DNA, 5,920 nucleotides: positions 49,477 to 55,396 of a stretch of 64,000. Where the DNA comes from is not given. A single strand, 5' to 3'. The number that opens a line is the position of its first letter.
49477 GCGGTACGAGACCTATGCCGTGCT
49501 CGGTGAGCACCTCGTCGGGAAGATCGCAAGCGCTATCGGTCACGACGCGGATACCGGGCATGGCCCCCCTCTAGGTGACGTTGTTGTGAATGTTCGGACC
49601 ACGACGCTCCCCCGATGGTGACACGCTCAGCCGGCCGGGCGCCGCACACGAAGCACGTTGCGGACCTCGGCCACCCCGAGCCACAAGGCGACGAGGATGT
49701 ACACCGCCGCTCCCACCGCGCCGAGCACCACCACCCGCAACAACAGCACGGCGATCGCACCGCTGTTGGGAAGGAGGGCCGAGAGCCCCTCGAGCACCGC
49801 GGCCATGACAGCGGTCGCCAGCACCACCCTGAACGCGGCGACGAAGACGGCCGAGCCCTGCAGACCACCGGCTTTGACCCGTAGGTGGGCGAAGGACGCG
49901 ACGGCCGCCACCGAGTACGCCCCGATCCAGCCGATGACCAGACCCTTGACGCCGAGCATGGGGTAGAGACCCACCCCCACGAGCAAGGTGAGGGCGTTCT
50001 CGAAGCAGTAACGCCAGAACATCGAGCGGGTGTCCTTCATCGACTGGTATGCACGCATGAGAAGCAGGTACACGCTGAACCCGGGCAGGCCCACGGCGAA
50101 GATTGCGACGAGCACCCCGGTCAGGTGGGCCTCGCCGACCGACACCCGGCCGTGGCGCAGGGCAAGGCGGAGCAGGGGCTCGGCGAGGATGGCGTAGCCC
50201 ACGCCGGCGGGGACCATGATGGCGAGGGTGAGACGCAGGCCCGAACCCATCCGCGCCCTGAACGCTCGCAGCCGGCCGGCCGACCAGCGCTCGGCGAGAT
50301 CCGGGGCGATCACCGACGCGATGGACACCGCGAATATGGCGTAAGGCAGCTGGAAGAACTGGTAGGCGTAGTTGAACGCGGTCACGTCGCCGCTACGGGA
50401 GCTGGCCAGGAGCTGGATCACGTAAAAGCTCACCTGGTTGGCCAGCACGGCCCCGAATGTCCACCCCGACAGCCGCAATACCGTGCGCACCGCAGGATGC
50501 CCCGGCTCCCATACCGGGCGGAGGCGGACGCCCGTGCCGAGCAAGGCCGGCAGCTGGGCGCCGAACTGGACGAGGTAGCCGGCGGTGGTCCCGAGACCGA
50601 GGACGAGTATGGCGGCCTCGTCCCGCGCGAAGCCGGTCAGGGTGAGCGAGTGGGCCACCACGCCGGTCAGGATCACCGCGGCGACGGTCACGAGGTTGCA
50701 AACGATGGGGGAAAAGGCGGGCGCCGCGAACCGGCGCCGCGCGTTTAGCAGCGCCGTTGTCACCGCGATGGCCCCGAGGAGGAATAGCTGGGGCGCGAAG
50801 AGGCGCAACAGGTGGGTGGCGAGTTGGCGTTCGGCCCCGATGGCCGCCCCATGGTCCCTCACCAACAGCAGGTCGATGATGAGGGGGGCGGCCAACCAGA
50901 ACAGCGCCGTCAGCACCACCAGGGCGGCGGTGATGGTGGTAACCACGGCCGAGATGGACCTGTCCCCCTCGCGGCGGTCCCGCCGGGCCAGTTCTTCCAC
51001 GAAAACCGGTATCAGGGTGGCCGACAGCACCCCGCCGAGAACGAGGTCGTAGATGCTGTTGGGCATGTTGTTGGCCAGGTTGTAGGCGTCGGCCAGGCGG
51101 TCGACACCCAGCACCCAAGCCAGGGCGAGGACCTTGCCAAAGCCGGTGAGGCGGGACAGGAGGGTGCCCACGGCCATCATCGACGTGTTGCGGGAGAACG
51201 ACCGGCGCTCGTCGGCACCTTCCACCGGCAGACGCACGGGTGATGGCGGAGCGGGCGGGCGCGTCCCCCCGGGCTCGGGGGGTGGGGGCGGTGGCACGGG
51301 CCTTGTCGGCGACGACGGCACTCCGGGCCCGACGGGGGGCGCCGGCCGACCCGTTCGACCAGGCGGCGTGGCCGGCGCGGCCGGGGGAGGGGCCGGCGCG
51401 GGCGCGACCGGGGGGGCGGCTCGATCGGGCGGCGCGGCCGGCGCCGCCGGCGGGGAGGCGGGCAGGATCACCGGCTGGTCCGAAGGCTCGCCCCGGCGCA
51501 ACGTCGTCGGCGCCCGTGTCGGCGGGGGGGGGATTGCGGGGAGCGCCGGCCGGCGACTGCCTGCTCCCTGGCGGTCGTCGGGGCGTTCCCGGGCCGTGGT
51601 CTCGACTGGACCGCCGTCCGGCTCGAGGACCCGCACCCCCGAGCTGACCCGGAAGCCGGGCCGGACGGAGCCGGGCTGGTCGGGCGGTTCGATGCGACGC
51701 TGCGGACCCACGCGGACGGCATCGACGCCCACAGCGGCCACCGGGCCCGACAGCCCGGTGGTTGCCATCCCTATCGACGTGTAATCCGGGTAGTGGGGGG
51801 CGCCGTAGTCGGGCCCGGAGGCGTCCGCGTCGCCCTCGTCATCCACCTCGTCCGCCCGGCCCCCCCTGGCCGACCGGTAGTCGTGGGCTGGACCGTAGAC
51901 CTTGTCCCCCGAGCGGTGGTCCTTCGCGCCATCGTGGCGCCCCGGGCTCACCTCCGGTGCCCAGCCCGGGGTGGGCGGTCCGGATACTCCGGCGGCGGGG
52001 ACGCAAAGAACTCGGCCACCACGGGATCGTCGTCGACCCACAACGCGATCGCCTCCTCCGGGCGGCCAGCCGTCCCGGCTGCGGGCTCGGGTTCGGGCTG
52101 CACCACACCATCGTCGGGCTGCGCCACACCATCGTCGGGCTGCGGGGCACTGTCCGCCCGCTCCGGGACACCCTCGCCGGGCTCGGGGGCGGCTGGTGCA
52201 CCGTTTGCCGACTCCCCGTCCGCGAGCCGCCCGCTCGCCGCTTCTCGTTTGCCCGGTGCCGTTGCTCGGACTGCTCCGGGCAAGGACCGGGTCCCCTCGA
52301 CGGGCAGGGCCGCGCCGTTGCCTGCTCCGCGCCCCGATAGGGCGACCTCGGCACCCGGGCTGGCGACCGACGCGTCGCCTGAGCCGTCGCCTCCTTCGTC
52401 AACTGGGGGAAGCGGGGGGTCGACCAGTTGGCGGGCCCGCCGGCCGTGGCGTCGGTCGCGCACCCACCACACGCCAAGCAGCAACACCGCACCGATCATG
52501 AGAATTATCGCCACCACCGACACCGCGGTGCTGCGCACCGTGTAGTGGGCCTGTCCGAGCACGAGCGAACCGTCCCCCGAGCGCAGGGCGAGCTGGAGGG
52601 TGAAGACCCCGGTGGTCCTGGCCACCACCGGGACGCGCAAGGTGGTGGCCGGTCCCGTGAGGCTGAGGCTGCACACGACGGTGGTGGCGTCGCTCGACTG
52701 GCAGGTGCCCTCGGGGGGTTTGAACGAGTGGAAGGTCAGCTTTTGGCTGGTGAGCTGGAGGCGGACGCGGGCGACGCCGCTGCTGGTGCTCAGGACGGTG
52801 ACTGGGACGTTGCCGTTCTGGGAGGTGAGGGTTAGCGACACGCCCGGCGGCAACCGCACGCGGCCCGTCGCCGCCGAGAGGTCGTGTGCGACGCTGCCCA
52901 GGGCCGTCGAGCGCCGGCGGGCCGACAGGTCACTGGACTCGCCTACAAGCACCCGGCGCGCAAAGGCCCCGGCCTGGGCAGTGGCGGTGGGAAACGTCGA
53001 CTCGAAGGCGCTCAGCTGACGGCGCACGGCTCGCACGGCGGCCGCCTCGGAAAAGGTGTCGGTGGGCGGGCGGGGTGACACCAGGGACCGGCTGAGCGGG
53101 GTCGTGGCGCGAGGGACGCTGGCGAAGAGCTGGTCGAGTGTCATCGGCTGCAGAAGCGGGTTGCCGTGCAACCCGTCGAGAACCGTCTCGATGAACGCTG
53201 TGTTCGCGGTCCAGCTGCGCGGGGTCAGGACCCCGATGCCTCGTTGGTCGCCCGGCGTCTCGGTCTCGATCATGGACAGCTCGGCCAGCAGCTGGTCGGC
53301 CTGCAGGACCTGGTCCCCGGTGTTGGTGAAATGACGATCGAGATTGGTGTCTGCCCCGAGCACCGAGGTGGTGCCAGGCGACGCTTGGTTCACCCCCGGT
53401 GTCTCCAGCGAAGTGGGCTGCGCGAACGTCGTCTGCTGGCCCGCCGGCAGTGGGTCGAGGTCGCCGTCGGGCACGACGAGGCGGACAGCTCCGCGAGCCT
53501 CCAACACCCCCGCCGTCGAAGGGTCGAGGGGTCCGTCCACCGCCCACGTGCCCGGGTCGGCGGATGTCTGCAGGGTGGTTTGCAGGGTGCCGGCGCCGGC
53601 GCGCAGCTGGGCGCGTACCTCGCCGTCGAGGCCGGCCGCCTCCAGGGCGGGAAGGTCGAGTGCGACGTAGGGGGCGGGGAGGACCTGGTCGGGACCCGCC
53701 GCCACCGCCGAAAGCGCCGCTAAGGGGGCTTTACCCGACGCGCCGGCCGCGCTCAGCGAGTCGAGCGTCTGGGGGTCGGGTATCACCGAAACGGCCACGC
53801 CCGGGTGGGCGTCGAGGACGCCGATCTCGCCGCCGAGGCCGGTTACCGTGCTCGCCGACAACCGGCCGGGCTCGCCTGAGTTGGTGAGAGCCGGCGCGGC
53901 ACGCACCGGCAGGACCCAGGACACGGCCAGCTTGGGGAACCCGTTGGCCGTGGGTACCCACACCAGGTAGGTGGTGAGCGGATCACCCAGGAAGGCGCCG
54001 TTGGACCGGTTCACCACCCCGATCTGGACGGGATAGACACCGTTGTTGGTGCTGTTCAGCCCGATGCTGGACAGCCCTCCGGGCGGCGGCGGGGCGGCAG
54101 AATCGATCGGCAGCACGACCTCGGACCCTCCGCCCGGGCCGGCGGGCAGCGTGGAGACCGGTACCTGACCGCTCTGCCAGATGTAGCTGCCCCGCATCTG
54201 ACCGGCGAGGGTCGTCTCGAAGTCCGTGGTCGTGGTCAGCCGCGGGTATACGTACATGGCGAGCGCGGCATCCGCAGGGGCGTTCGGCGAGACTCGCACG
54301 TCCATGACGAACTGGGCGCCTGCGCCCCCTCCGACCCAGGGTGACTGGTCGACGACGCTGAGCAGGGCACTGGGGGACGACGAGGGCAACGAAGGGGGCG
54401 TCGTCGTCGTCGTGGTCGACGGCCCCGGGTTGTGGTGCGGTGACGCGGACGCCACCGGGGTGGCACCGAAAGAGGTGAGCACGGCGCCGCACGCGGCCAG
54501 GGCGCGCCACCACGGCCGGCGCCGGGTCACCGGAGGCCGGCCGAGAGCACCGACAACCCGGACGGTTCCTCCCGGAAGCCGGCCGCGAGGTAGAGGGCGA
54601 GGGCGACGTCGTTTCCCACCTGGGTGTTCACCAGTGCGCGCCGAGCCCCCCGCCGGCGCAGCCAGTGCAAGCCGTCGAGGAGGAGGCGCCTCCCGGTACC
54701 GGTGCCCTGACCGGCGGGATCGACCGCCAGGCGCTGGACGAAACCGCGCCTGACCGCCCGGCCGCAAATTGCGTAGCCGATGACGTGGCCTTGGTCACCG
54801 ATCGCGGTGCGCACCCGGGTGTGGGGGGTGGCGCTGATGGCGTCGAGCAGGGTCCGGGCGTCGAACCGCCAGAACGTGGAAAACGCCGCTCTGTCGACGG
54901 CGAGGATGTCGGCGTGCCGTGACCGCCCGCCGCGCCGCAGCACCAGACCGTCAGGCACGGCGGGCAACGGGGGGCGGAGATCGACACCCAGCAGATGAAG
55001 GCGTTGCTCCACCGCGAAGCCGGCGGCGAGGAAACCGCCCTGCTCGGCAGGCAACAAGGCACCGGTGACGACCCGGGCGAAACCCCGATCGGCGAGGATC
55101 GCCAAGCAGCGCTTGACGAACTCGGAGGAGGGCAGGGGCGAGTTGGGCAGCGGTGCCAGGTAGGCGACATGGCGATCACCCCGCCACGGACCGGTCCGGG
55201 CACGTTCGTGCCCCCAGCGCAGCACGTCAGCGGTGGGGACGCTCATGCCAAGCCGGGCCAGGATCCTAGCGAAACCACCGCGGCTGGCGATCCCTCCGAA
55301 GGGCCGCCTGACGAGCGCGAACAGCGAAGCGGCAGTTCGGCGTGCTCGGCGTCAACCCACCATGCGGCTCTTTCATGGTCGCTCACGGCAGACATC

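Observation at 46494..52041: MviN/MurJ locus with a separate, catalytically intact kinase carrying an extracellular carbohydrate-binding-like domain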

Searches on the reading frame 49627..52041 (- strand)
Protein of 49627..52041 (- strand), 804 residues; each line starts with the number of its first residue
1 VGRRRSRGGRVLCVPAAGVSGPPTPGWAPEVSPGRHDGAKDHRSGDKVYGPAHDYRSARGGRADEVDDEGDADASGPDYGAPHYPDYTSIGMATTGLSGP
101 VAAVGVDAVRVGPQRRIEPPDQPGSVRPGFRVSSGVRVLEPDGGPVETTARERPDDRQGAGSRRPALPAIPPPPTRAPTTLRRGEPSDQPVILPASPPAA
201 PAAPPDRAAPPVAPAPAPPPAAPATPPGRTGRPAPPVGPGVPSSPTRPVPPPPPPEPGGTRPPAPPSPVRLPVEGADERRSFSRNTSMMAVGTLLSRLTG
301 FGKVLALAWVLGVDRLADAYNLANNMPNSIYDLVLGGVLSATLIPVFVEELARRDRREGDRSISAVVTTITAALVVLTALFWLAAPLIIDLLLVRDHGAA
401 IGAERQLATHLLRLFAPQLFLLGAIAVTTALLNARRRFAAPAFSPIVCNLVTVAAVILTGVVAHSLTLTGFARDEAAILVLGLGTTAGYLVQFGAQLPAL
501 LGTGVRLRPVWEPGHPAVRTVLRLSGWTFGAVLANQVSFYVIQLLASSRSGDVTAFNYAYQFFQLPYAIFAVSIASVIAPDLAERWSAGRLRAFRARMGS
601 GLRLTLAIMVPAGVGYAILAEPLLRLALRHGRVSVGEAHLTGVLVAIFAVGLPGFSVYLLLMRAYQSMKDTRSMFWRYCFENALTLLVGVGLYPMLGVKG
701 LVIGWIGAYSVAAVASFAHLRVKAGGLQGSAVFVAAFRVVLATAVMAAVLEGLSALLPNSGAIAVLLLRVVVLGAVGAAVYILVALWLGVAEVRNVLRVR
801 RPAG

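Call 3: search_protein_families(library=pfam, proteins=[window:49627-52041:-], max_evalue=0.01)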
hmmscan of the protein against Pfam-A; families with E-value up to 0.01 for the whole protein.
window:49627-52041:- (804 aa): 1 family
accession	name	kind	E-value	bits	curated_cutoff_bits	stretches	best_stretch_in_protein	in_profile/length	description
PF03023.19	MurJ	-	1.3e-73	248.6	27.4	1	308-771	2-450/451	Lipid II flippase MurJ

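Call 37: search_protein_families(library=ncbifam, proteins=[window:49627-52041:-], max_evalue=0.001)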
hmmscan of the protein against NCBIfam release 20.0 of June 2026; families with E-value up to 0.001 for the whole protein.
window:49627-52041:- (804 aa): 1 family
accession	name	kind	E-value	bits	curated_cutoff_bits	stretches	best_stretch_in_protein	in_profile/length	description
TIGR01695.1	murJ_mviN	equivalog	5.8e-81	272.7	235.55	1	283-798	3-506/506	murein biosynthesis integral membrane protein MurJ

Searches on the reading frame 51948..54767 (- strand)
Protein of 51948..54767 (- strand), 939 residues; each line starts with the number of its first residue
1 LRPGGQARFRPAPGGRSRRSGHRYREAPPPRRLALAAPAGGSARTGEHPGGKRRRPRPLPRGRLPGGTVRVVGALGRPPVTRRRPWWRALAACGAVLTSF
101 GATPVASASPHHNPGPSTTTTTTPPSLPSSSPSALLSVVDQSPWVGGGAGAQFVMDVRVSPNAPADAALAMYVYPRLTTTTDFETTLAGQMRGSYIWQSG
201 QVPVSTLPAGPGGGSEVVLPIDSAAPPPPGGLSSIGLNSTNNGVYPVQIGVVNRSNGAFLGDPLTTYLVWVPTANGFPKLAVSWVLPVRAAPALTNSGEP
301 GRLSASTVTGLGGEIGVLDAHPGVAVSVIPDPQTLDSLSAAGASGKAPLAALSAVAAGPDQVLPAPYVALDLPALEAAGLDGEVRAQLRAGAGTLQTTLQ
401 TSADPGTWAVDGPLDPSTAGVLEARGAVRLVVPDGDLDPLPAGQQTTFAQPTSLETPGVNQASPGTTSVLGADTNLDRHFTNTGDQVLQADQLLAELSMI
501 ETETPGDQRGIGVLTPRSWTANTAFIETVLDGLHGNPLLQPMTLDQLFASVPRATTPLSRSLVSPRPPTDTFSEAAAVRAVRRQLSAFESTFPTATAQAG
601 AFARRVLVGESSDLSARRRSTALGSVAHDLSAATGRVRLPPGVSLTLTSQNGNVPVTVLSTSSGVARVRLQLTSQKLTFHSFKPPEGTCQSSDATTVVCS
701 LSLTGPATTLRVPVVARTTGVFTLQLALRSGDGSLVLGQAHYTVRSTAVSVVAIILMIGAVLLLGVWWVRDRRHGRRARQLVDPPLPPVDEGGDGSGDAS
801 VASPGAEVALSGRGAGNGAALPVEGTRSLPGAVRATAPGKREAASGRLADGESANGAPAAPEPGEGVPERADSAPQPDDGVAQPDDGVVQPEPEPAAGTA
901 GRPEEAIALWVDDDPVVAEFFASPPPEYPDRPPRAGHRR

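Call 3: search_protein_families(library=pfam, proteins=[window:51948-54767:-], max_evalue=0.01)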
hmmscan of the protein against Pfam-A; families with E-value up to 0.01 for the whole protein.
window:51948-54767:- (939 aa): 0 families

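Call 37: search_protein_families(library=ncbifam, proteins=[window:51948-54767:-], max_evalue=0.001)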
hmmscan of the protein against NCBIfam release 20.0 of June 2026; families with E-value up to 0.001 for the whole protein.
window:51948-54767:- (939 aa): 0 families

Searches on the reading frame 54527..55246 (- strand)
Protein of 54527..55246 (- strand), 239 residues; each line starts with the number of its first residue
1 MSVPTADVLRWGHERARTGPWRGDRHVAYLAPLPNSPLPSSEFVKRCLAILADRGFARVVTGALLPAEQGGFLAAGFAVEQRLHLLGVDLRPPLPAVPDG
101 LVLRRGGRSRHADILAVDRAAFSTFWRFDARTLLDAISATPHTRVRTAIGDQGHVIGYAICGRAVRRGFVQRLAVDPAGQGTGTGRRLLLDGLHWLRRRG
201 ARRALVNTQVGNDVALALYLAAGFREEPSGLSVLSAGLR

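Call 3: search_protein_families(library=pfam, proteins=[window:54527-55246:-], max_evalue=0.01)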
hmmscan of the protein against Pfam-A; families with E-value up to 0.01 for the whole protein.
window:54527-55246:- (239 aa): 3 families
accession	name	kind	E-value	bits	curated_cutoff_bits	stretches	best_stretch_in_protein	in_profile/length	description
PF00583.31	Acetyltransf_1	-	6.4e-12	46.2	20.7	1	145-224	34-116/116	Acetyltransferase (GNAT) family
PF13508.13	Acetyltransf_7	-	4.7e-08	33.7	27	1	151-226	10-84/84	Acetyltransferase (GNAT) domain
PF13673.13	Acetyltransf_10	-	0.00028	21.3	23.6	1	151-226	38-109/128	Acetyltransferase (GNAT) domain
